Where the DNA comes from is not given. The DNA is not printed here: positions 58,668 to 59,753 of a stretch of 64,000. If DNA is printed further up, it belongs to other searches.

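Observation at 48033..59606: Intact 3857-aa modular adhesin-like protein amid decayed paralog-class genes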

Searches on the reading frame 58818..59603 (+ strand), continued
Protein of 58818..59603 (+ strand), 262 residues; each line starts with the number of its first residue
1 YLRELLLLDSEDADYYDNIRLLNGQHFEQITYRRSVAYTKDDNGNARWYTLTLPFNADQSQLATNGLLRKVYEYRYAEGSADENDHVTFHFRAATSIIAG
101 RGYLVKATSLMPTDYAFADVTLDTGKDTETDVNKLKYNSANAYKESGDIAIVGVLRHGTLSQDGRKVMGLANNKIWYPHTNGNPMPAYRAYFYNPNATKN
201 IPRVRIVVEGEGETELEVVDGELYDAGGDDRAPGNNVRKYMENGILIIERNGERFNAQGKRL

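Call 98: fold_search(model_id=the predicted structure, library=viral)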
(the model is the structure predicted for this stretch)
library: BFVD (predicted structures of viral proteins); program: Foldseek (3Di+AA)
matches with E <= 10: 571; with E <= 0.001: 1
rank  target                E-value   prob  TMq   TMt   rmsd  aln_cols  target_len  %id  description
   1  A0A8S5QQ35            2.8e-06  1.00  0.36  0.26  13.9       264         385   14  Bacterial repeat domain-containing protein [Siphoviridae sp. ct6oU4]
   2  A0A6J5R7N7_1          3.8e-02  0.06  0.12  0.06  24.0       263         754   11  IPT_PCSR domain containing protein [uncultured Caudovirales phage]
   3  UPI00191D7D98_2       8.2e-02  0.14  0.11  0.04  28.8       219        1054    8  (no name look-up for this kind of identifier)
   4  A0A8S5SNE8            8.6e-02  0.02  0.08  0.05  23.5       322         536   12  Uncharacterized protein [Myoviridae sp. ctPoO4]
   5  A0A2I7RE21            1.4e-01  0.05  0.07  0.05  17.6       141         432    9  (no name in the UniProt tables at hand)
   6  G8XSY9                2.1e-01  0.03  0.10  0.07  19.6       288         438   10  Protein UL84 [Saimiriine betaherpesvirus 4]
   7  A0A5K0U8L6            2.2e-01  0.05  0.10  0.07  13.6       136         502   12  Uncharacterized protein [Yasminevirus sp. GU-2018]
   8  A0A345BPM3            2.2e-01  0.04  0.13  0.05  26.2       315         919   11  (no name in the UniProt tables at hand)
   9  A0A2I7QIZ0            2.2e-01  0.03  0.10  0.06  19.0       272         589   12  (no name in the UniProt tables at hand)
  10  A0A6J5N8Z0            2.5e-01  0.08  0.09  0.03  14.8       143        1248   17  Intramolecular chaperone auto-processing domain containing protein [uncultured Caudovirales phage]
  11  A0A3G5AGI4            2.8e-01  0.03  0.08  0.06  18.0       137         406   12  Uncharacterized protein [Solumvirus sp.]
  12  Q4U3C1                3.3e-01  0.03  0.08  0.03  22.5       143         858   16  Structural protein [Bombyx mori densovirus 3 (isolate Silkworm/China/Zhenjiang/-)]
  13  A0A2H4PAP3            3.5e-01  0.03  0.12  0.04  21.4       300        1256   11  (no name in the UniProt tables at hand)
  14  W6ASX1                3.7e-01  0.05  0.09  0.04  17.0       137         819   14  (no name in the UniProt tables at hand)
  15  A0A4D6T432            4.9e-01  0.01  0.10  0.09  24.7       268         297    6  (no name in the UniProt tables at hand)
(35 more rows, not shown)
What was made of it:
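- Tried and rejected: Against BFVD: one hit, which is simply another family member on a 'Siphoviridae' contig (call 98).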

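Call 104: list_cluster_members(proteins=[P0040, P0141, P0047, P0095, P0120, P0125, P0134, P0138, P0150, P0153])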
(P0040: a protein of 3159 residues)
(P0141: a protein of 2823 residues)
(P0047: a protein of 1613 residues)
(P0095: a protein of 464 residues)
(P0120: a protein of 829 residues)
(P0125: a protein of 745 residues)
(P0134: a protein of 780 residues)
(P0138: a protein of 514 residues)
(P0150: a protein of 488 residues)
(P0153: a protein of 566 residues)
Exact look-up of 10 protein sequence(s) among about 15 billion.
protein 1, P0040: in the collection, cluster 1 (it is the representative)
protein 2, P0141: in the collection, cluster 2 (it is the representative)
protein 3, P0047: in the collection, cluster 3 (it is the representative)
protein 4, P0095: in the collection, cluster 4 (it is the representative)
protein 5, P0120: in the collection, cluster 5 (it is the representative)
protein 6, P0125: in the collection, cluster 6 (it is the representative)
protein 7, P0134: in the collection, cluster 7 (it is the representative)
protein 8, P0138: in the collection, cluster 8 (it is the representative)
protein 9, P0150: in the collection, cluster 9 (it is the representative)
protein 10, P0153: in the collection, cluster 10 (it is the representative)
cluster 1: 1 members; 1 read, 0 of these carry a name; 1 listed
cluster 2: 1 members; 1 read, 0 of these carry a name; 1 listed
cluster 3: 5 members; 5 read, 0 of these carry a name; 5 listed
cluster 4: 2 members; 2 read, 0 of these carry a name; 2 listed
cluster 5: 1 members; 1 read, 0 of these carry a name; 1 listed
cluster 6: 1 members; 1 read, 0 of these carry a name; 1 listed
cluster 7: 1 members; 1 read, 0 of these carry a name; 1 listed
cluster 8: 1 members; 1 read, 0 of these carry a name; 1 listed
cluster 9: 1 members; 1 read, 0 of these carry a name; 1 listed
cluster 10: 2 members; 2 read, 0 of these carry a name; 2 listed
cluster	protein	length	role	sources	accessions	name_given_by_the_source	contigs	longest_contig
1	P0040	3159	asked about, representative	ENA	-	-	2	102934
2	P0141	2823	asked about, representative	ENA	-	-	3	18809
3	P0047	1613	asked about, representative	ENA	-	-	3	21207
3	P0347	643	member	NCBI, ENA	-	-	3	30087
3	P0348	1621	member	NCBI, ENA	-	-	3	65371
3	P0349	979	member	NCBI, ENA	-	-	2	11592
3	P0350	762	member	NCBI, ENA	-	-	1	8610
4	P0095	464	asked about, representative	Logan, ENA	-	-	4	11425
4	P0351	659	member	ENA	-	-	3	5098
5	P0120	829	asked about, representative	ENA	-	-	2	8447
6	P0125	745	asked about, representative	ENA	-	-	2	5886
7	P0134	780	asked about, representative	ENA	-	-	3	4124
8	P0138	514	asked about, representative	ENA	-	-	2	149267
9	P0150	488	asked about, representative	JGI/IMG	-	-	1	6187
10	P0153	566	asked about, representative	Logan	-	-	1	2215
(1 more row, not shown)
